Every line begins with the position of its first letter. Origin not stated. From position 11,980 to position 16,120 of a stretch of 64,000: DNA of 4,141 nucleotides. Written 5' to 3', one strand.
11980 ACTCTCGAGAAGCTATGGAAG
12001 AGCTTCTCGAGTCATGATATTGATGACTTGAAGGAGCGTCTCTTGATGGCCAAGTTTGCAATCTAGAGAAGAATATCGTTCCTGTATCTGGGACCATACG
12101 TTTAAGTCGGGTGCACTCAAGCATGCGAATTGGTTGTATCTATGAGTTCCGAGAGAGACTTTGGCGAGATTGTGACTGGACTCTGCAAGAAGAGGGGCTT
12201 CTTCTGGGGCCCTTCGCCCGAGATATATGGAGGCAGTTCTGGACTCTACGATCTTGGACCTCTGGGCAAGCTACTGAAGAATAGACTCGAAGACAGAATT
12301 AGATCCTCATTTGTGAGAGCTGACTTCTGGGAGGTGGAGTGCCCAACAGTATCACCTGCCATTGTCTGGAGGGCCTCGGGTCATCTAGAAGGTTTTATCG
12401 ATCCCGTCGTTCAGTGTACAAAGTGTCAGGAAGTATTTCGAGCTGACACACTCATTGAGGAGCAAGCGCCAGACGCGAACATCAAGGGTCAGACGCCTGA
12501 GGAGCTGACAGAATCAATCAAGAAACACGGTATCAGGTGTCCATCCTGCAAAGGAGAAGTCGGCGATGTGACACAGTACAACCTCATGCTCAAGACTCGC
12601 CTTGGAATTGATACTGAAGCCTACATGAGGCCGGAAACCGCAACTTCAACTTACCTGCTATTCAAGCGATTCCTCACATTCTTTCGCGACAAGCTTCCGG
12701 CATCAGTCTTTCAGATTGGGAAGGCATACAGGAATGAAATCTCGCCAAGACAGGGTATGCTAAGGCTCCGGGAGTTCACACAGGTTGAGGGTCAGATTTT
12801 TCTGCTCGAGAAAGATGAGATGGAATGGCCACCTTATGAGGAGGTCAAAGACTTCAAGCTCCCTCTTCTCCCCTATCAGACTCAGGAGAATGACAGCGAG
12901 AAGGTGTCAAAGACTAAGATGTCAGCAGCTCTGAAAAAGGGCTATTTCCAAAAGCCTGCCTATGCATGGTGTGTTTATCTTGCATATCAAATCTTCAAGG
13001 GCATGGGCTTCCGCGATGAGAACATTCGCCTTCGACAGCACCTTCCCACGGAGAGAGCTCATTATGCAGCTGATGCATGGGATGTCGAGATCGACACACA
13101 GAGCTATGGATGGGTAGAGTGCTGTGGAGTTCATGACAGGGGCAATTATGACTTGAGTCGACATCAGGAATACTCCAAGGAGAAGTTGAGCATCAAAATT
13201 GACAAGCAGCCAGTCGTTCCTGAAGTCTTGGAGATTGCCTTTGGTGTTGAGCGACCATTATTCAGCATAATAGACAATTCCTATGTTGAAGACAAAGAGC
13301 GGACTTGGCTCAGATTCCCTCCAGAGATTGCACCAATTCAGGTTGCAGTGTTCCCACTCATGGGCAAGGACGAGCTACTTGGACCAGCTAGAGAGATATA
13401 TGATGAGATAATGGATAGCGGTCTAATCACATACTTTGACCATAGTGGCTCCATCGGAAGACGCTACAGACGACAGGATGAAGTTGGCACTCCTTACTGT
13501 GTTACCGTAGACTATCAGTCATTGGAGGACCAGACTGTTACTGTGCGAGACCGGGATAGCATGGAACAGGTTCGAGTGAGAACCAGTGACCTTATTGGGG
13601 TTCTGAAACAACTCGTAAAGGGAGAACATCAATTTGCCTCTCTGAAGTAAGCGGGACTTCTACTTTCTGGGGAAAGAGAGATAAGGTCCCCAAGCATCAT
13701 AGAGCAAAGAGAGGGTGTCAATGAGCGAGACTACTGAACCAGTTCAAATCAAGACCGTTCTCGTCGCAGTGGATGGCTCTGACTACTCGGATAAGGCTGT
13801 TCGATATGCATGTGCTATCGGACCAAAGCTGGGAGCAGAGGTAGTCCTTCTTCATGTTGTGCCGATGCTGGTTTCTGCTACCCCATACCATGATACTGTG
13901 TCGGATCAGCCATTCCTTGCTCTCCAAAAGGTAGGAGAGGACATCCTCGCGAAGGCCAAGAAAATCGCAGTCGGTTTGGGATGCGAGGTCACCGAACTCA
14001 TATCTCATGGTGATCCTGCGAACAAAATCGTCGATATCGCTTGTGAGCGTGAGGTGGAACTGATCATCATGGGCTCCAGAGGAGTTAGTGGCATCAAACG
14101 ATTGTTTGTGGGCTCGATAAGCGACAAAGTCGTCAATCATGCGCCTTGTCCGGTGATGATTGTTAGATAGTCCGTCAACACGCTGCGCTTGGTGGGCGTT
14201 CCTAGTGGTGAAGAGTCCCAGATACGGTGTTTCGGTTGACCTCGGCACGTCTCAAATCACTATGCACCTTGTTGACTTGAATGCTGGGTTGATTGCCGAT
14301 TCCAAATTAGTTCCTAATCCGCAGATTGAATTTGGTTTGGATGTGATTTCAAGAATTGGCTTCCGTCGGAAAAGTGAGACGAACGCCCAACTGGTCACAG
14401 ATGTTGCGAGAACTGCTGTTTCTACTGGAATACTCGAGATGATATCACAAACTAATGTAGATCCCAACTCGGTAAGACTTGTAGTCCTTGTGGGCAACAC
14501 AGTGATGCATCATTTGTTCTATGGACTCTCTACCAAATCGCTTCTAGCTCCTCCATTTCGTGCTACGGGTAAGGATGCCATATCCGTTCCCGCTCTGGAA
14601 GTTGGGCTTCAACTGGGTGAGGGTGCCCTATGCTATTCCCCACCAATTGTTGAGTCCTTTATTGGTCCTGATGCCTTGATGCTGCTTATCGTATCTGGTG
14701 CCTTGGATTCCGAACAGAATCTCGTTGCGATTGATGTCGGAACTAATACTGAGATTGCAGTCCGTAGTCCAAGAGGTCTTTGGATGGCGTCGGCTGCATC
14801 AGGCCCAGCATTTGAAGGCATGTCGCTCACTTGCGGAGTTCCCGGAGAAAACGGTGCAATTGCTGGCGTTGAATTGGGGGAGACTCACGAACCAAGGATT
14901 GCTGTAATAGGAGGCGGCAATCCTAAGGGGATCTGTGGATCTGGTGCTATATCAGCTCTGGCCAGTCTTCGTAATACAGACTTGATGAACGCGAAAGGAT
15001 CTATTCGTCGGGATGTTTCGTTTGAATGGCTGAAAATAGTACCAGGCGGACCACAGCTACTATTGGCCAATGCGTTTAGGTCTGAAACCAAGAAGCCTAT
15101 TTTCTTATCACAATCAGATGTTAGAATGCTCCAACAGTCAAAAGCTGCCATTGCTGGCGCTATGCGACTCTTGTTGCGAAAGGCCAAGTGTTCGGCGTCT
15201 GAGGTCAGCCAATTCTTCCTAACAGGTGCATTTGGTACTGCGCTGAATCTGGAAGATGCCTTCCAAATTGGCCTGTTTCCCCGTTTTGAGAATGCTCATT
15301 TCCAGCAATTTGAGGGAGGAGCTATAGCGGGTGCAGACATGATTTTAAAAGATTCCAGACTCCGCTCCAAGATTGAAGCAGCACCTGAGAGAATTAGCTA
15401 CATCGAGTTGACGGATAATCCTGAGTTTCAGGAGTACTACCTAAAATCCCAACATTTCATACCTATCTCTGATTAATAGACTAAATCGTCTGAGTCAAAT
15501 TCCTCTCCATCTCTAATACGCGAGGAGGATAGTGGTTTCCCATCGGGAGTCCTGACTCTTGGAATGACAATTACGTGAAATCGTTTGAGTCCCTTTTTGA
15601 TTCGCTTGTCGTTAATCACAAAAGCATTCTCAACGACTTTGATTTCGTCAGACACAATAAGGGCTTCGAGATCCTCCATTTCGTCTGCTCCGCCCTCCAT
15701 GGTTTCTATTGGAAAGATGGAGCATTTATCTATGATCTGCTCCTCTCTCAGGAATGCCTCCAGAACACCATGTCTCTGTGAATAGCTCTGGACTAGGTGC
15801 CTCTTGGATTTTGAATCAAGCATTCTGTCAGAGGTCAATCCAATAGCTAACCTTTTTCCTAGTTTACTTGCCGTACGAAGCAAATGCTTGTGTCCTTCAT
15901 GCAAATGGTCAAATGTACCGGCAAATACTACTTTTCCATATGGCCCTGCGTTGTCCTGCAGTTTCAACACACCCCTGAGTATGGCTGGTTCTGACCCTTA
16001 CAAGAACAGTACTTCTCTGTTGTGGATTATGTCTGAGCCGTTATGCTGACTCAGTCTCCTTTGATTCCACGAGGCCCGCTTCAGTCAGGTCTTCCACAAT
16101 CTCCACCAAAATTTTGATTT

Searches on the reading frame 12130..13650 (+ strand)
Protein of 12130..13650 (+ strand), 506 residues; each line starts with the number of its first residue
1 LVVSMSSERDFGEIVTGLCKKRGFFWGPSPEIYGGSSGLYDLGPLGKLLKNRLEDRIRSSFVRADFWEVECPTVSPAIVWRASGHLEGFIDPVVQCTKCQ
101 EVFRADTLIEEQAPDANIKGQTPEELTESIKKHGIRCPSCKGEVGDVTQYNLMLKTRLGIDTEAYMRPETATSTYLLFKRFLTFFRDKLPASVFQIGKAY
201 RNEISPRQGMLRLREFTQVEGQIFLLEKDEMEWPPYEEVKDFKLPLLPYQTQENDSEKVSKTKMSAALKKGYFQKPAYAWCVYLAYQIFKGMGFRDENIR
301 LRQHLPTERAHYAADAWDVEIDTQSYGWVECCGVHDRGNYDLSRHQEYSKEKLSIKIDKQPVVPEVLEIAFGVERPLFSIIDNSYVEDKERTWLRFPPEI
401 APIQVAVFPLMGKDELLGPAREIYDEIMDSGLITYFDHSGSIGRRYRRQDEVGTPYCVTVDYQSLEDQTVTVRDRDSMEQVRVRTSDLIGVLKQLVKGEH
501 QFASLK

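Call 8: search_protein_families(library=pfam, proteins=[window:12130-13650:+], max_evalue=0.001)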
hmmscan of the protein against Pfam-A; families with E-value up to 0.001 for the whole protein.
window:12130-13650:+ (506 aa): 2 families
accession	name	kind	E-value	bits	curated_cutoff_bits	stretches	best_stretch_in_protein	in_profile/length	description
PF03129.25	HGTP_anticodon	-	8.2e-22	77.6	21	1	404-494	1-93/94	Anticodon binding domain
PF00587.30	tRNA-synt_2b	-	1e-10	42.4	29.3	1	162-229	9-75/179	tRNA synthetase class II core domain (G, H, P, S and T)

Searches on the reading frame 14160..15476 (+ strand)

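Call 8: search_protein_families(library=pfam, proteins=[window:14160-15476:+], max_evalue=0.001)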
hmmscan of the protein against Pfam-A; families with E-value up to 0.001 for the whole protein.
window:14160-15476:+ (438 aa): 2 families
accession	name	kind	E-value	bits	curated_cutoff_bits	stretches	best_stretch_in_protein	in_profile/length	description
PF14574.11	RACo_C_ter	-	3.8e-64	216.7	27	1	188-433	3-249/261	C-terminal domain of RACo the ASKHA domain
PF17651.6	Raco_middle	-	7.1e-37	127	26.8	1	22-178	1-157/163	RACo middle region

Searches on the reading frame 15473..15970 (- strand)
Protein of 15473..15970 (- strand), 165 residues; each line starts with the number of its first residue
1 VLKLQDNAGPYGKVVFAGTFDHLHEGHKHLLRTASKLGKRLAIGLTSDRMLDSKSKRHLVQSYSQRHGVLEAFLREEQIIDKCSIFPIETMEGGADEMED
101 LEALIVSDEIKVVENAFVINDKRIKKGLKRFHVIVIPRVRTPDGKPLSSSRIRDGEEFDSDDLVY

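Call 8: search_protein_families(library=pfam, proteins=[window:15473-15970:-], max_evalue=0.001)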
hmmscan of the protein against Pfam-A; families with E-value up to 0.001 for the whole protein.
window:15473-15970:- (165 aa): 1 family
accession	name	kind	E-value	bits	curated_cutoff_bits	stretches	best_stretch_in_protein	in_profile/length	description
PF01467.32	CTP_transf_like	-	1e-13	52.1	21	1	15-154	1-132/133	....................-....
